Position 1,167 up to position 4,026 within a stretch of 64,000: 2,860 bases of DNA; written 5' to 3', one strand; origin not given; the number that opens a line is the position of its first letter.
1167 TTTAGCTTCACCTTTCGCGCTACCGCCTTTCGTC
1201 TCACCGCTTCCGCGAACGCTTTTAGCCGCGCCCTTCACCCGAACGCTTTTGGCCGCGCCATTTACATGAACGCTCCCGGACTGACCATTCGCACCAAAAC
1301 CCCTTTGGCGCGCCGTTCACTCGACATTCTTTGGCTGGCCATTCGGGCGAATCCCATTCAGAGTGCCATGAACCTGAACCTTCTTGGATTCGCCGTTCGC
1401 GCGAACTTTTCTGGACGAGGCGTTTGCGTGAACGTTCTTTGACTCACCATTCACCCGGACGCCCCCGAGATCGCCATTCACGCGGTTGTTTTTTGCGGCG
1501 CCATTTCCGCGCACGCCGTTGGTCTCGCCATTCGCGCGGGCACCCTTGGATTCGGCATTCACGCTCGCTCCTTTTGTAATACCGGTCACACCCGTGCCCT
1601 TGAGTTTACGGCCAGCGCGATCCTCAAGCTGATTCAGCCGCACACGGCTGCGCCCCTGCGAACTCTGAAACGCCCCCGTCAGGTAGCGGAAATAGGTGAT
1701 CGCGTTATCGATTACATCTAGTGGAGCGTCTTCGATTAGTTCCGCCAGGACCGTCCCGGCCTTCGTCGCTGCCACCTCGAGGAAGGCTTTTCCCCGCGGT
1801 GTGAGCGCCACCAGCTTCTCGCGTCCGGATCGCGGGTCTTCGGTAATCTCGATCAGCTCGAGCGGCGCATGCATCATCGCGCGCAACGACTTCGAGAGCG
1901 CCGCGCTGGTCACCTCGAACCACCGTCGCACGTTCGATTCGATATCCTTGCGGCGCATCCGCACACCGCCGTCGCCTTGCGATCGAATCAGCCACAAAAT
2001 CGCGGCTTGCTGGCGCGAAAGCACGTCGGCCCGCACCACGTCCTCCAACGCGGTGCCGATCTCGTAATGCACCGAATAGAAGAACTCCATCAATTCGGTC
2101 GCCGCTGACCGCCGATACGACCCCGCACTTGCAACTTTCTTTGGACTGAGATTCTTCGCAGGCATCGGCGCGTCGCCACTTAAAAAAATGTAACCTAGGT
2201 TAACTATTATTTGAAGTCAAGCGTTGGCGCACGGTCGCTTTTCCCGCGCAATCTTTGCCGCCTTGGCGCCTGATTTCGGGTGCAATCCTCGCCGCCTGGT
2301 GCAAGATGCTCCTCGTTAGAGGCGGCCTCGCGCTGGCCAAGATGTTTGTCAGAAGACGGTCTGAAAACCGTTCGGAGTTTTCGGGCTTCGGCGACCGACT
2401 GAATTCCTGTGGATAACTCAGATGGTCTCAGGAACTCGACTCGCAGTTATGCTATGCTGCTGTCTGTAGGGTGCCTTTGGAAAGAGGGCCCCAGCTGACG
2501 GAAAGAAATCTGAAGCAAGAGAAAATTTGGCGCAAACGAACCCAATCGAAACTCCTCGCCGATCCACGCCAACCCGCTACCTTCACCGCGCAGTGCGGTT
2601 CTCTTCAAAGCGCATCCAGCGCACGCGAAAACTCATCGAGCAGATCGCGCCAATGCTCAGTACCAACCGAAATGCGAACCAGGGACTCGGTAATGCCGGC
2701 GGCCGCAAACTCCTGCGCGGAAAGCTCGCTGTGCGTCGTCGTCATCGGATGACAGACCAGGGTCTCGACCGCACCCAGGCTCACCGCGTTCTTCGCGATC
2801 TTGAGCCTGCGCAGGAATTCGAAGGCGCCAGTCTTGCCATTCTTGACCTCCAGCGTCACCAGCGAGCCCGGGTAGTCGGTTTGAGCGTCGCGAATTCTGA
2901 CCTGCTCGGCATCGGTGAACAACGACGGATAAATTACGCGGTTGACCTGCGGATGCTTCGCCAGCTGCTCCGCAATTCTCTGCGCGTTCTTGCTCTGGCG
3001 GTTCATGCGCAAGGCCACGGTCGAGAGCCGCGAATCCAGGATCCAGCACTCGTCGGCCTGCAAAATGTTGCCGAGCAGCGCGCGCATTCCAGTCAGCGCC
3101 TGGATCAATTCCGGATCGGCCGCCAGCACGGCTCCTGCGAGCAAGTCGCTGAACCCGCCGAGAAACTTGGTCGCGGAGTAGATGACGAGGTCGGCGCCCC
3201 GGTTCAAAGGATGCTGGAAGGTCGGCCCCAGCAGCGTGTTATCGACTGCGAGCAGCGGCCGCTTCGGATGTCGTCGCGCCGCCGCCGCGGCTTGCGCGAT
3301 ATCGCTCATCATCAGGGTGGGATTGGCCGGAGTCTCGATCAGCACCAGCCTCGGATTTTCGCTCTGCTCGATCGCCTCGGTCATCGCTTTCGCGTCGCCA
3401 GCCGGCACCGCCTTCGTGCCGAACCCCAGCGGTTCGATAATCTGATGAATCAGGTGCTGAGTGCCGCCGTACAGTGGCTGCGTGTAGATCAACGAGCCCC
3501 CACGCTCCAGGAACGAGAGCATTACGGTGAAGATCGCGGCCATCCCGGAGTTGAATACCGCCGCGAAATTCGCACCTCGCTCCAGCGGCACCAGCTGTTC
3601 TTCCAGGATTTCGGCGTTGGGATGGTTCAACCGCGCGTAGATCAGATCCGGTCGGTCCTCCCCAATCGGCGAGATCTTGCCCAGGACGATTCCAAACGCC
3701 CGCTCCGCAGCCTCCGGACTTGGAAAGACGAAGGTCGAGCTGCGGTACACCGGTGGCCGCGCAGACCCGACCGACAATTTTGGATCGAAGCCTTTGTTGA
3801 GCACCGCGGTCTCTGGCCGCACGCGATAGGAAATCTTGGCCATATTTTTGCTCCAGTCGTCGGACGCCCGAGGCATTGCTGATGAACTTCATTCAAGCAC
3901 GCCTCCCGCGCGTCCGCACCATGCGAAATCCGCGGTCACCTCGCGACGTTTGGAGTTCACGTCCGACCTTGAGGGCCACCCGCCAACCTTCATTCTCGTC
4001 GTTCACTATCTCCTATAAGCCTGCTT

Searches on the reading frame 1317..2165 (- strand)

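Call 14: search_protein_families(library=pfam, proteins=[window:1317-2165:-])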
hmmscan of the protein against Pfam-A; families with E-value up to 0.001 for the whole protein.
window:1317-2165:- (282 aa): 1 family
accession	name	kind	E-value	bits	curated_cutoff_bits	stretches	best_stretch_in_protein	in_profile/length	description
PF13463.12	HTH_27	-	2.9e-09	37.5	22.2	1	49-125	1-68/68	Winged helix DNA-binding domain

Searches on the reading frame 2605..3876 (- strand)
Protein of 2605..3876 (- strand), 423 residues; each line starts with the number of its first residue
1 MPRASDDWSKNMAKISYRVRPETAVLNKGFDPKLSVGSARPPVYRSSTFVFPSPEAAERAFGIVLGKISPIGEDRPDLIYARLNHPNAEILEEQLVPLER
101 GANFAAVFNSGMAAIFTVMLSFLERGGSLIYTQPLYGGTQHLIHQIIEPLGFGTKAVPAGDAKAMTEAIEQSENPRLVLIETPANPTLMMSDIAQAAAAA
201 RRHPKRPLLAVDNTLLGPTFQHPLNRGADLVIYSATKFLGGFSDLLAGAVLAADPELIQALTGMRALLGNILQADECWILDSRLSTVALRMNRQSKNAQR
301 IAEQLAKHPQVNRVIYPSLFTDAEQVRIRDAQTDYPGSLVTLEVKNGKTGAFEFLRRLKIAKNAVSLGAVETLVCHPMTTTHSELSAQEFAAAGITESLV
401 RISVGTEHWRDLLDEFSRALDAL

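Call 14: search_protein_families(library=pfam, proteins=[window:2605-3876:-])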
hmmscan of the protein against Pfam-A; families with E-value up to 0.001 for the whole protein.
window:2605-3876:- (423 aa): 1 family
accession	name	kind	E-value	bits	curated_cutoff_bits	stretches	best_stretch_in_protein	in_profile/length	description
PF01053.26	Cys_Met_Meta_PP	-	6.7e-98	328.2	27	1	22-420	1-380/381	Cys/Met metabolism PLP-dependent enzyme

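Call 17: find_encoding_contigs(protein=window:2605-3876:-, flank=10000, max_places=10)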
Protein window:2605-3876:- (423 aa): 2 contigs read that carry it; 2 places shown.
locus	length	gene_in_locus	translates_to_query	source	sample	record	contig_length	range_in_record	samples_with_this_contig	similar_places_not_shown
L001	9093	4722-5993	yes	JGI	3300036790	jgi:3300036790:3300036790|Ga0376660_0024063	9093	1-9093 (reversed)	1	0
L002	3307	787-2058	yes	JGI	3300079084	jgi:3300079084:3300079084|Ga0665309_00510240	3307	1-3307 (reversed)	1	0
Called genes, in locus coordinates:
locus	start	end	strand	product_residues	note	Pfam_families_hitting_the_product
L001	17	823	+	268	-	PF01179:Cu_amine_oxid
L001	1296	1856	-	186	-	-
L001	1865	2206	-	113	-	-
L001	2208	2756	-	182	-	PF13490:zf-HC2 (weak)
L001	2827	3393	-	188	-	PF07638:Sigma70_ECF (weak), PF04542:Sigma70_r2, PF08281:Sigma70_r4_2, PF00196:GerE (weak), PF04545:Sigma70_r4, PF22233:PhyR_sigma-like (weak), PF13384:HTH_23 (weak)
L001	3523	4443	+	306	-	PF16525:MHB (faint)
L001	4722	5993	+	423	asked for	PF01053:Cys_Met_Meta_PP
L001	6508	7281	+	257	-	PF13463:HTH_27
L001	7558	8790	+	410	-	PF00296:Bac_luciferase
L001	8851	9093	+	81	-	?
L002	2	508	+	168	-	?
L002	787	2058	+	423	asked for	PF01053:Cys_Met_Meta_PP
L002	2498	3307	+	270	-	?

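Call 19: find_related_loci(query=window:2605-3876:-, collection=genome_contigs, flank=10000)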
Query window:2605-3876:- (423 aa) in genome_contigs; peptide patterns used: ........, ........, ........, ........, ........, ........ (x = any residue, [..] = any of these).
599 stretches matched a pattern (row limit reached: there are more); 558 encode a relative of the query (tblastn E <= 1e-3); the best 80 are kept; 80 distinct loci.
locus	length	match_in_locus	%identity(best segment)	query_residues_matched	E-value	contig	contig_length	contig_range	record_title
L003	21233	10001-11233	93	12-422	0e+0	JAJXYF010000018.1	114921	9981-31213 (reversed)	MAG: Deltaproteobacteria bacterium isolate BP6.bin67 NODE_251_length_114921_cov_4.729184, whole genome shotgun sequence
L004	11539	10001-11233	87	8-418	0e+0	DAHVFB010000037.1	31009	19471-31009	MAG TPA_asm: Deltaproteobacteria bacterium isolate clean291 NODE_37_length_31009_cov_6.926721, whole genome shotgun sequ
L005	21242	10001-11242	87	9-422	0e+0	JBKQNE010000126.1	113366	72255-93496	MAG: Candidatus Binataceae bacterium isolate LASAr3G3H3I__bin_44 LASAr3G3H3I_000000153005, whole genome shotgun sequence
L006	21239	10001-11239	88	9-421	0e+0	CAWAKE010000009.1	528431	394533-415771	MAG: uncultured delta proteobacterium isolate MFD02416.bin.1.126 genome assembly, contig: contig_9103, whole genome shot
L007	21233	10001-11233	87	10-420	0e+0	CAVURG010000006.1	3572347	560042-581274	MAG: uncultured delta proteobacterium isolate MFD01299.bin.2.36 genome assembly, contig: contig_3968, whole genome shotg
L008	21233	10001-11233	87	10-420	0e+0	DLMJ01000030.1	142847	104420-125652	MAG TPA_asm: Candidatus Binatus soli isolate UBA7539 UBA7539_contig_58, whole genome shotgun sequence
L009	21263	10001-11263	85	3-420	0e+0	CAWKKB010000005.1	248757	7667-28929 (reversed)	MAG: uncultured delta proteobacterium isolate MFD00731.bin.2.133 genome assembly, contig: contig_35306, whole genome sho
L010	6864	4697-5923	87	12-420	0e+0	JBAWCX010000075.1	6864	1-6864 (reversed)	MAG: Candidatus Binatus sp. isolate MFD09556_ilm_asm_bin15 k127_107652, whole genome shotgun sequence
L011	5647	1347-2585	86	10-422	0e+0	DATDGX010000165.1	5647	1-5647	MAG TPA_asm: Candidatus Binataceae bacterium isolate SMAG_U263 k141_428995, whole genome shotgun sequence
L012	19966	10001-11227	87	12-420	0e+0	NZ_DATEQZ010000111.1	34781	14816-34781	MAG: Candidatus Binatus sp. isolate SMAG_U9060 k141_457356, whole genome shotgun sequence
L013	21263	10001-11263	85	3-420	0e+0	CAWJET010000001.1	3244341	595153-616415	MAG: uncultured delta proteobacterium isolate MFD09222.bin.1.22 genome assembly, contig: contig_37878, whole genome shot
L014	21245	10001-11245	85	9-423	0e+0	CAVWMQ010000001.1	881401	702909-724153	MAG: uncultured delta proteobacterium isolate MFD01248.bin.1.68 genome assembly, contig: contig_10382, whole genome shot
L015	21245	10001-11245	87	8-422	0e+0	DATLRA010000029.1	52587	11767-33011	MAG TPA_asm: Candidatus Binataceae bacterium isolate SMAG_U13892 k141_476645, whole genome shotgun sequence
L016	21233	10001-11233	86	10-420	0e+0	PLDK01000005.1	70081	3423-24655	MAG: Deltaproteobacteria bacterium isolate palsa_1114 73.20111000_P2D.7_contig_56, whole genome shotgun sequence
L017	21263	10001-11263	86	3-423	0e+0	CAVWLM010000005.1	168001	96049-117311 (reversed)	MAG: uncultured delta proteobacterium isolate MFD04434.bin.1.44 genome assembly, contig: contig_53174, whole genome shot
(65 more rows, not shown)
